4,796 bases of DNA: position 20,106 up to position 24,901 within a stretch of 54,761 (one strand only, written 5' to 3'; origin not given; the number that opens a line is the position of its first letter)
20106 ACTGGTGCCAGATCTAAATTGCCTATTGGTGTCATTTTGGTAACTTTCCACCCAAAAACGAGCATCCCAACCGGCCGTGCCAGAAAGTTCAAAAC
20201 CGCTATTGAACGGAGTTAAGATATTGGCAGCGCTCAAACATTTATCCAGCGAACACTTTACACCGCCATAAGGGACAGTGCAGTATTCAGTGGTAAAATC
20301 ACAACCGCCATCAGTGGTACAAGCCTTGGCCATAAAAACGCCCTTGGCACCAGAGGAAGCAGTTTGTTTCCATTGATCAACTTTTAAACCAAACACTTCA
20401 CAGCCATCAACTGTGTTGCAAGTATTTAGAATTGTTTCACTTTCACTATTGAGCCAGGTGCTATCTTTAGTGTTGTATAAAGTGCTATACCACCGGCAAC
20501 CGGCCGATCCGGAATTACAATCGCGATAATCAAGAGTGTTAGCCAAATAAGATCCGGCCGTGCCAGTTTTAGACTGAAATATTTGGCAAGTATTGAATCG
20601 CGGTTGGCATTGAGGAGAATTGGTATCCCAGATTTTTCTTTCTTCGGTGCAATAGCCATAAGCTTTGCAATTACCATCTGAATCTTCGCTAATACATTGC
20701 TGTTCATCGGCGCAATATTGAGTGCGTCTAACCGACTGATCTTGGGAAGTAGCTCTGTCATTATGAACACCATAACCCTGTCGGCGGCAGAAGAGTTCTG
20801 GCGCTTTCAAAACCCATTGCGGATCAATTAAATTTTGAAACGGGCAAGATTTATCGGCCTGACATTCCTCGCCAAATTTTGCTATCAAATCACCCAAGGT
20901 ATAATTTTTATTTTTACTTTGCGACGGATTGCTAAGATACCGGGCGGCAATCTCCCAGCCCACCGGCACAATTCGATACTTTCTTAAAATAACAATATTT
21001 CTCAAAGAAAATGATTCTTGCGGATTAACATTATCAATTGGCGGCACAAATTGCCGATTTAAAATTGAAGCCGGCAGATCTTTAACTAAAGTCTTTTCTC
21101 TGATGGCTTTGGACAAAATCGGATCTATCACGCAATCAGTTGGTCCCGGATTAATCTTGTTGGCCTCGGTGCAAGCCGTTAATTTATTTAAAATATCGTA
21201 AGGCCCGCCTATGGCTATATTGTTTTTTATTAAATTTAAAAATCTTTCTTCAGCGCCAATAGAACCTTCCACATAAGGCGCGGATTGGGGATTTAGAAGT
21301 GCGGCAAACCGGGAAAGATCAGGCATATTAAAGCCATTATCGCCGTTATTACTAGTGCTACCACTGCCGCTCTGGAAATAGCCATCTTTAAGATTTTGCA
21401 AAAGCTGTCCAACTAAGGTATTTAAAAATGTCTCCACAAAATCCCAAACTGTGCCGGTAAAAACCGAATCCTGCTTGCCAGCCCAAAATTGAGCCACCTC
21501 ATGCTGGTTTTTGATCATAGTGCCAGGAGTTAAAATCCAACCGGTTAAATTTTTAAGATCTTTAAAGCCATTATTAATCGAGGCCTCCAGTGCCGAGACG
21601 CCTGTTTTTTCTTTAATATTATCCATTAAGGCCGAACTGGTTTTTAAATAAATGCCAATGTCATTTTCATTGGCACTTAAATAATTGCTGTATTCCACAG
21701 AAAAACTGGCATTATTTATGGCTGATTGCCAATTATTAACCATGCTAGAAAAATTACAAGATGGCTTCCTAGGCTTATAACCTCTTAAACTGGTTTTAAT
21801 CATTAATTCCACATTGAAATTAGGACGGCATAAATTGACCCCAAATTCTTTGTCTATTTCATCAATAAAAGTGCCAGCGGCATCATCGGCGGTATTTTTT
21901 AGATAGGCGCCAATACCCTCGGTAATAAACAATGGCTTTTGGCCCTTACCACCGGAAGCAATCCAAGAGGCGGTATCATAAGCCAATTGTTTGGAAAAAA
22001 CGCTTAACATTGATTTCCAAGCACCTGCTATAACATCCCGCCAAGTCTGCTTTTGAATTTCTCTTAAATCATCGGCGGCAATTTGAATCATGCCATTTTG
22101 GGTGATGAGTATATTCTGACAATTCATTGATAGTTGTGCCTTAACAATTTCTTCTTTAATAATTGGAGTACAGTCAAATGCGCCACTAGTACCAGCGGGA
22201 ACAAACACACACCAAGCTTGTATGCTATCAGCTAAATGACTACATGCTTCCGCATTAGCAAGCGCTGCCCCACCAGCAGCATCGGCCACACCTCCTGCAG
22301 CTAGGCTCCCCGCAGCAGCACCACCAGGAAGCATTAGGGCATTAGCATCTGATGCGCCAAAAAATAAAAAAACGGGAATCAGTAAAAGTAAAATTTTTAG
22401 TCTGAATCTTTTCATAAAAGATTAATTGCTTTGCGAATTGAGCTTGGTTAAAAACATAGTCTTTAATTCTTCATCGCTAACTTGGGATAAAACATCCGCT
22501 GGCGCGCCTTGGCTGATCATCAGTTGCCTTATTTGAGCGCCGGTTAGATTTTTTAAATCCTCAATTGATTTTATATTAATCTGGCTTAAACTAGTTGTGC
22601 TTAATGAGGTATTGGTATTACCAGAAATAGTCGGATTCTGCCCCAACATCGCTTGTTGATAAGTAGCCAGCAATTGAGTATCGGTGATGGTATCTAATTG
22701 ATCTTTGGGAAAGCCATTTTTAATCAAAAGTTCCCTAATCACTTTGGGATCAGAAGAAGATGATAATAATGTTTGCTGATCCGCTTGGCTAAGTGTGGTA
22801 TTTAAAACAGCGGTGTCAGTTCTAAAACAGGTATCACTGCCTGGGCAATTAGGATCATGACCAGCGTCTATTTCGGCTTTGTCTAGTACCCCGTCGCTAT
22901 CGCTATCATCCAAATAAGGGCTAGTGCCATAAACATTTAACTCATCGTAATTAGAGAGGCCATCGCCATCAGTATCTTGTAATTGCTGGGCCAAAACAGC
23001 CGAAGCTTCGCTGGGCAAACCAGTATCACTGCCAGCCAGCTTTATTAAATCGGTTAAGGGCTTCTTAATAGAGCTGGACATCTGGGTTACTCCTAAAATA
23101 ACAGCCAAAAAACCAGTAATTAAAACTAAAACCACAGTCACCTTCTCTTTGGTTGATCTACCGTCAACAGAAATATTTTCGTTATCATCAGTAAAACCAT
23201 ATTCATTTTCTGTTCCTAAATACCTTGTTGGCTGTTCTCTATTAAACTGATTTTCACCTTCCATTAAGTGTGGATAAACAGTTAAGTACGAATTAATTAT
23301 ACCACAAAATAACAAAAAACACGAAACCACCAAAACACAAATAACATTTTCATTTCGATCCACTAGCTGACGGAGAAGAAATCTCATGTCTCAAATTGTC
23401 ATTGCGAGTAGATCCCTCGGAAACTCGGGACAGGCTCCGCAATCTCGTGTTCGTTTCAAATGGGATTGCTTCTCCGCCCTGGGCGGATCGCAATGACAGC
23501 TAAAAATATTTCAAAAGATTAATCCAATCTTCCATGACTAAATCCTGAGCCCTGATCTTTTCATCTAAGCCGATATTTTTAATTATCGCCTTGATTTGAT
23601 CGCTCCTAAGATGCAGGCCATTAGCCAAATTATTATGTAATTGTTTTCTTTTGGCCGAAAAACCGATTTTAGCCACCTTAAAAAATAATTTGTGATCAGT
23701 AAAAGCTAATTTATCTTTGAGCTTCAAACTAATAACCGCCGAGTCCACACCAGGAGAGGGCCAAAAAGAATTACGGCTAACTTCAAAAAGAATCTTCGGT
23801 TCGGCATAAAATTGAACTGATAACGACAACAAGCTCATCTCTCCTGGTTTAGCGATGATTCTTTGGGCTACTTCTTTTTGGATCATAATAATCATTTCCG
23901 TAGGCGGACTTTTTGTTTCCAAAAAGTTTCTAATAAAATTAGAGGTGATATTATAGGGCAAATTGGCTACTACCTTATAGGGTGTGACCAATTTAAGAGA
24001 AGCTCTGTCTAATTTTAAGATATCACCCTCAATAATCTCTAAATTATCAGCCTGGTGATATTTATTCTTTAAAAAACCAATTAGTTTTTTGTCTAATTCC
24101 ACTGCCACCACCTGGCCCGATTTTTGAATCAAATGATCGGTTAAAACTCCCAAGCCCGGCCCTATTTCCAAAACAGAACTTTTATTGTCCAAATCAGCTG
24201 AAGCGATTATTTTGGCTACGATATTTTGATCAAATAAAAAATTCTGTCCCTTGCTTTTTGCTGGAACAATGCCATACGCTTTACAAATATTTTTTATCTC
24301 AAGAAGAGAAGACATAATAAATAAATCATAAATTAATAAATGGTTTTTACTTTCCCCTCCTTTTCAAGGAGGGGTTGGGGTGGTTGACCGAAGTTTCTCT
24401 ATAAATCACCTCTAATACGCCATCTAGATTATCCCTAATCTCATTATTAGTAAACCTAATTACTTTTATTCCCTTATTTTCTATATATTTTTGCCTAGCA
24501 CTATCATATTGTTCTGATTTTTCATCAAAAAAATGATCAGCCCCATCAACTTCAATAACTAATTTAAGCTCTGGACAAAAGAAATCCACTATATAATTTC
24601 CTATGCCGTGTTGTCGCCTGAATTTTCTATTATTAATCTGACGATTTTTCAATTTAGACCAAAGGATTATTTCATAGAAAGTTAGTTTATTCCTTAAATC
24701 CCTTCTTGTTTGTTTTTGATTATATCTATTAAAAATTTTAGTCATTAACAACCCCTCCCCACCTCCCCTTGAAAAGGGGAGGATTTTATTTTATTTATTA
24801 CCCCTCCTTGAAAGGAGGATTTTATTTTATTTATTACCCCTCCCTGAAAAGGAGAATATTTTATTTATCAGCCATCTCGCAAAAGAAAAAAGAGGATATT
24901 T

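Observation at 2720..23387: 20.6-kb one-strand operon combining a minimal T4SS-like core with ComFC, a 3073-aa exoprotein and a TSP3 protein, but no conjugation functions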

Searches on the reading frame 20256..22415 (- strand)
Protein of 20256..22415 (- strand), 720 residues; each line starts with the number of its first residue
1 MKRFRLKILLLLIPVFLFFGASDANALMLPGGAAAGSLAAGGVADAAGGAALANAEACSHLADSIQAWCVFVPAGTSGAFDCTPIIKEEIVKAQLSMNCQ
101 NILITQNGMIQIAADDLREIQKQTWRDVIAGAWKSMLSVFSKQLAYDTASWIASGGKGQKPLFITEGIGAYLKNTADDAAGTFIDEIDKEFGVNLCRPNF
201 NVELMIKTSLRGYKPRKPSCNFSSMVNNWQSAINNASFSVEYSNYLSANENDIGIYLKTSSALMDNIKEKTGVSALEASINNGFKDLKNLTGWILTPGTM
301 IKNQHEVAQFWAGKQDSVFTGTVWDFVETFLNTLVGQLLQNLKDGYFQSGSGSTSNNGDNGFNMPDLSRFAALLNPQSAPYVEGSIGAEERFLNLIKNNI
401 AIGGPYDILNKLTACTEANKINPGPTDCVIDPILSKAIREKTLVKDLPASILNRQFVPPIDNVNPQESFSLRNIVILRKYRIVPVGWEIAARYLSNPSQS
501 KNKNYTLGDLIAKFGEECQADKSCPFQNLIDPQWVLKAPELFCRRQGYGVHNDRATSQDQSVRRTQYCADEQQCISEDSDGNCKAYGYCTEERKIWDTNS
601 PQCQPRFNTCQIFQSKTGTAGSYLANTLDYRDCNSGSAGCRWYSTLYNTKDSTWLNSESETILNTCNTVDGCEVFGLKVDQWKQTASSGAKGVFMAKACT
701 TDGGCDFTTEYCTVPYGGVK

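Call 50: find_homologous_proteins(query=window:20256-22415:-, max_evalue=0.00001)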
Query window:20256-22415:- (720 aa): 7 proteins with E <= 0.00001 among 8000 candidates.
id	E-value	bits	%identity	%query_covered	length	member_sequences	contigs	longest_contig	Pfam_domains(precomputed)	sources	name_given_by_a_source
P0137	3.2e-167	576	47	83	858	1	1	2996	-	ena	-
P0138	8.7e-167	575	53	68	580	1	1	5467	-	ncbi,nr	ncbi:MAG TPA: hypothetical protein VJB67_02540, partial [Patescibacteria group bacterium]|nr:hypothe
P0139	3.6e-165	569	44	86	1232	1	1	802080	PF02018.24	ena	-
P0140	2.8e-140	487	44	74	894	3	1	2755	-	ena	-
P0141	7.8e-119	416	41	78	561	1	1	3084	-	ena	-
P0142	8.6e-87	310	33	77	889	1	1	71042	-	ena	-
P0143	2.1e-48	184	32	47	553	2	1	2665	-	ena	-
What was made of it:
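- Tried and rejected: The homologue search for that segment returned only 7 proteins (call 50).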

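Call 55: search_protein_families(library=pfam, proteins=[window:20256-22415:-], max_evalue=1)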
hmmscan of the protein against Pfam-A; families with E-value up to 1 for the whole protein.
window:20256-22415:- (720 aa): 0 families

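Call 66: predict_structure(alignment_id=A4)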
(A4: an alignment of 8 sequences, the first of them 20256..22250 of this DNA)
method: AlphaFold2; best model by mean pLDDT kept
length: 665 residues; sequences in the alignment: 8
mean_pLDDT: 38.1   pTM: 0.27
mean pLDDT of the five models: 38.1, 36.2, 35.1, 33.5, 31.0
residues with pLDDT >= 90: 0; 70-90: 0; 50-70: 41; < 50: 624
segments of 3 or more residues with pLDDT < 50: 1-141, 143-163, 165-376, 403-447, 465-665
pLDDT, mean of each block of 10 residues (from residue 1): 36 34 35 37 34 31 38 41 45 37 34 40 45 45 39 27 44 47 42 35 33 33 33 31 37 35 34 41 40 35 33 35 31 33 34 43 39 48 53 63 46 43 43 45 48 60 46 40 31 32 37 37 43 34 32 29 28 31 33 35 38 35 42 33 35 34 29
secondary structure, 60 per line:
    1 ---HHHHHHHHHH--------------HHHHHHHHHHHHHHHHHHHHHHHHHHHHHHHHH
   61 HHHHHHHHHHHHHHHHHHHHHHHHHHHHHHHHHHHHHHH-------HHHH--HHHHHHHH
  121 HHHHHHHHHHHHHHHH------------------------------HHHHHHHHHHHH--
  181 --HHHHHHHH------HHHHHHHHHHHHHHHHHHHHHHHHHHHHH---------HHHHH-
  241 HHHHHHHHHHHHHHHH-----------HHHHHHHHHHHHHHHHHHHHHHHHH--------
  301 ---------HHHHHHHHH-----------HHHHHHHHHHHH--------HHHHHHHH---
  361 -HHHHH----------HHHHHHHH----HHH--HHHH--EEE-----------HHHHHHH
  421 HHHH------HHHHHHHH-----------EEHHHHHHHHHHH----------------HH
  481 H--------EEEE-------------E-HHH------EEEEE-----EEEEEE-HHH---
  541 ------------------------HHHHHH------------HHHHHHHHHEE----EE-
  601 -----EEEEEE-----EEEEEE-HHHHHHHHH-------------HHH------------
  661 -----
elements in order: H4-13 H28-99 H107-110 H113-136 H167-178 H183-190 H197-225 H235-239 H241-256 H268-292 H310-318 H330-341 H350-357 H362-366 H377-384 H394-397 E400-402 H414-424 H431-438 H452-462 E490-493 E518-522 E528-533 H565-570 H583-591 E606-611 E617-622 H624-632
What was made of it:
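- Tried and rejected: AlphaFold of giant residues 56-720 with 7 homologues gave pLDDT 38 and is unusable (call 66).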

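Call 75: find_encoding_contigs(protein=P0139, flank=10000, max_places=1)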
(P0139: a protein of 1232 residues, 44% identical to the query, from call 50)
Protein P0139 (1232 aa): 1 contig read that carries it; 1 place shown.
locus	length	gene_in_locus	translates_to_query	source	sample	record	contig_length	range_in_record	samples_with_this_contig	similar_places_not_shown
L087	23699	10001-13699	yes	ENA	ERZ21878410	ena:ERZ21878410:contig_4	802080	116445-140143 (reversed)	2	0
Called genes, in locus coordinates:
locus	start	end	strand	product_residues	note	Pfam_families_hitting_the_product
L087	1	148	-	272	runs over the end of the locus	PF00149:Metallophos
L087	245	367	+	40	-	-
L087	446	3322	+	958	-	PF00133:tRNA-synt_1, PF09334:tRNA-synt_1g, PF13603:tRNA-synt_1_2, PF00293:NUDIX, PF00133:tRNA-synt_1, PF08264:Anticodon_1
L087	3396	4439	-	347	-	-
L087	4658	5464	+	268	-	PF01978:TrmB, PF08221:HTH_9 (weak)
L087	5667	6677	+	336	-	PF02388:FemAB, PF13480:Acetyltransf_6, PF02388:FemAB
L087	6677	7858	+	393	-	PF07690:MFS_1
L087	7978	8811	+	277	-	PF00398:RrnaAD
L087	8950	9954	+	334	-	PF18884:TSP3_bac (faint)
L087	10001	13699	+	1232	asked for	PF02018:CBM_4_9 (faint)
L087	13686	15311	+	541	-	PF02018:CBM_4_9 (weak)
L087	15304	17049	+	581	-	-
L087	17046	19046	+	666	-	-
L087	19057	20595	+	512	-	-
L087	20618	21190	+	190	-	-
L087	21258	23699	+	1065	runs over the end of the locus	-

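Call 76: find_encoding_contigs(protein=P0142, flank=10000, max_places=1)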
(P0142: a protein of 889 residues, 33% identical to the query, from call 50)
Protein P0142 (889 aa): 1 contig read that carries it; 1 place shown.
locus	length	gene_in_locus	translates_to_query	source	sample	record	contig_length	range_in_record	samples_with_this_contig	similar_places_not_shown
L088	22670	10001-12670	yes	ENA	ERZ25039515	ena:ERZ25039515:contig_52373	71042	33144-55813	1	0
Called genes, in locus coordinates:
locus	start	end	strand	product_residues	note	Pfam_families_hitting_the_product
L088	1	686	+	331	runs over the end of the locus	PF18895:T4SS_pilin (weak)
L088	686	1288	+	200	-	PF02775:TPP_enzyme_C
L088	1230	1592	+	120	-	-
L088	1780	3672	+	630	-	PF00005:ABC_tran (faint), PF02463:SMC_N (faint), PF17760:UvrA_inter, PF17755:UvrA_DNA-bind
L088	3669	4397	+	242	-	PF00005:ABC_tran (faint)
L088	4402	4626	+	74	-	-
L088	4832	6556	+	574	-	PF00133:tRNA-synt_1, PF09334:tRNA-synt_1g, PF13603:tRNA-synt_1_2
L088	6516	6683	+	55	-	-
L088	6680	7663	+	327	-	PF00133:tRNA-synt_1, PF08264:Anticodon_1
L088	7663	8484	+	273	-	PF00398:RrnaAD, PF13649:Methyltransf_25 (weak)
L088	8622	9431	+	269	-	-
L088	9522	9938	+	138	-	PF13366:PDDEXK_3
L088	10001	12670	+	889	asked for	-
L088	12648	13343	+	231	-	-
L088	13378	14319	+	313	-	-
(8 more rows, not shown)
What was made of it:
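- Reverse look-ups starting from giant homologues land upstream of VirB6 in 2 of 2 cases (calls 75, 76).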

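Call 84: search_protein_families(library=pfam, proteins=[L087:20618-21187:+], max_evalue=0.01)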
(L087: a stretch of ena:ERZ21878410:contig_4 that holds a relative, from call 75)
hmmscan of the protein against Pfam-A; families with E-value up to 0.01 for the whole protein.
L087:20618-21187:+ (190 aa): 0 families

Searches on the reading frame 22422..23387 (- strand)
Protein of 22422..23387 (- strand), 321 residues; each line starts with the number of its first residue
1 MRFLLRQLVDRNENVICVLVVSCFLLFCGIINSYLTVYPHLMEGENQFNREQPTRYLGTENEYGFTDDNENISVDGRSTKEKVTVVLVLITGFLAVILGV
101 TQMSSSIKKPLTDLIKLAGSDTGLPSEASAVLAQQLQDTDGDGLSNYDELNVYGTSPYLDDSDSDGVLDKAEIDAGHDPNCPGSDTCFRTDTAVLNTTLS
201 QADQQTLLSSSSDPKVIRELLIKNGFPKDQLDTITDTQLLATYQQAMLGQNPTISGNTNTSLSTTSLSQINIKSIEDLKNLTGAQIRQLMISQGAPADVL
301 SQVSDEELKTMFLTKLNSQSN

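Call 4: search_protein_families(library=pfam, proteins=[window:22422-23387:-], max_evalue=0.1)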
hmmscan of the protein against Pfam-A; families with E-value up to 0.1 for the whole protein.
window:22422-23387:- (321 aa): 2 families
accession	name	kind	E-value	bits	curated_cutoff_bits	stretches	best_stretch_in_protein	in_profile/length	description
PF18884.5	TSP3_bac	-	4.3e-06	26.9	25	1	138-155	1-17/22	Bacterial TSP3 repeat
PF20006.4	fvmYukDl_N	-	0.068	13.8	27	0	263-305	38-79/85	YukD-like N-terminal domain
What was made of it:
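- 22422..23387 (-): TSP3-repeat membrane anchor protein. The longest ORF is 321 aa, but the likely true start is Met42 at about 23264. It has a single N-terminal TM helix, two Ca-binding TSP3 repeats, a CPx4C motif and two C-terminal helical motifs. PF18884 at 26.9 bits against a cut-off of 25 (call 4).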

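Call 8: search_protein_families(library=ncbifam, proteins=[window:22422-23387:-], max_evalue=0.01)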
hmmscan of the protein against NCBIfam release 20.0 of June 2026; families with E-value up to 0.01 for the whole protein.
window:22422-23387:- (321 aa): 1 family
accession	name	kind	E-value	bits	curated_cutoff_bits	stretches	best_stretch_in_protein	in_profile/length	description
NF047639.1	throspo3_MtsD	equivalog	0.0002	19.6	800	1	134-192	456-512/651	cell-cell cohesion protein MtsD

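Call 59: search_protein_families(library=phrogs, proteins=[window:22422-23387:-], max_evalue=0.01)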
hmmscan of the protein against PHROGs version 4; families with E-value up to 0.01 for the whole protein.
window:22422-23387:- (321 aa): 0 families

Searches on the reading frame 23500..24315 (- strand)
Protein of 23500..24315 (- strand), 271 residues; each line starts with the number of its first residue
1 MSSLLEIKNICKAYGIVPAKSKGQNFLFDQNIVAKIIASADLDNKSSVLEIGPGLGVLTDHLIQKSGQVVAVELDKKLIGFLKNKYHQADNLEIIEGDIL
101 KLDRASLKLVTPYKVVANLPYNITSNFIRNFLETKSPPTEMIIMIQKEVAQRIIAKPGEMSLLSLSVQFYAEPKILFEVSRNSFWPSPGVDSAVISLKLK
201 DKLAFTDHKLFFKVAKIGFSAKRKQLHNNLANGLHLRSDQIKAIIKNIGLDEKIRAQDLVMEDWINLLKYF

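Call 5: search_protein_families(library=pfam, proteins=[window:23500-24315:-], max_evalue=0.01)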
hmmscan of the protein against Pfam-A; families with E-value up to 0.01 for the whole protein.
window:23500-24315:- (271 aa): 7 families
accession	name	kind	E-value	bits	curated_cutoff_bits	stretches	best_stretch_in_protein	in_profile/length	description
PF00398.26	RrnaAD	-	1.1e-59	202.1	24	1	20-271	6-261/263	Ribosomal RNA adenine dimethylase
PF13649.12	Methyltransf_25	-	6.1e-06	27.3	27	1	48-111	1-69/97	Methyltransferase domain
PF08241.18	Methyltransf_11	-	6.7e-05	23.9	21.2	1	49-112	1-66/95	Methyltransferase domain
PF01135.25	PCMT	-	0.00011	22.5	20.3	1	23-98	52-132/210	Protein-L-isoaspartate(D-aspartate) O-methyltransferase (PCMT)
PF13847.12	Methyltransf_31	-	0.0033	17.6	27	1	43-108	2-71/145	Methyltransferase domain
PF08242.18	Methyltransf_12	-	0.0035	18.5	30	1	49-119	1-78/98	Methyltransferase domain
PF13489.12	Methyltransf_23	-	0.0062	16.7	27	1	39-90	17-71/164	Methyltransferase domain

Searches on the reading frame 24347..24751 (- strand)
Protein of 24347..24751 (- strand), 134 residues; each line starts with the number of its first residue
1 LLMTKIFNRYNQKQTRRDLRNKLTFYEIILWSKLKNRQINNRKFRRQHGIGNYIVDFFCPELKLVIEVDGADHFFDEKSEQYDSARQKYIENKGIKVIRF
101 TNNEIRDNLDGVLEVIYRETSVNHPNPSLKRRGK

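Call 5: search_protein_families(library=pfam, proteins=[window:24347-24751:-], max_evalue=0.01)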
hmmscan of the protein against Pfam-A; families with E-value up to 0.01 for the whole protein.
window:24347-24751:- (134 aa): 2 families
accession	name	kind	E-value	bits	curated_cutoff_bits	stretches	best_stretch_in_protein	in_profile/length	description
PF04480.18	DUF559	-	4.4e-34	117.1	20.6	1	11-119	2-107/109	Protein of unknown function (DUF559)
PF18741.7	MTES_1575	-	1.7e-05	25.3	38.2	1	42-115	14-91/96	REase_MTES_1575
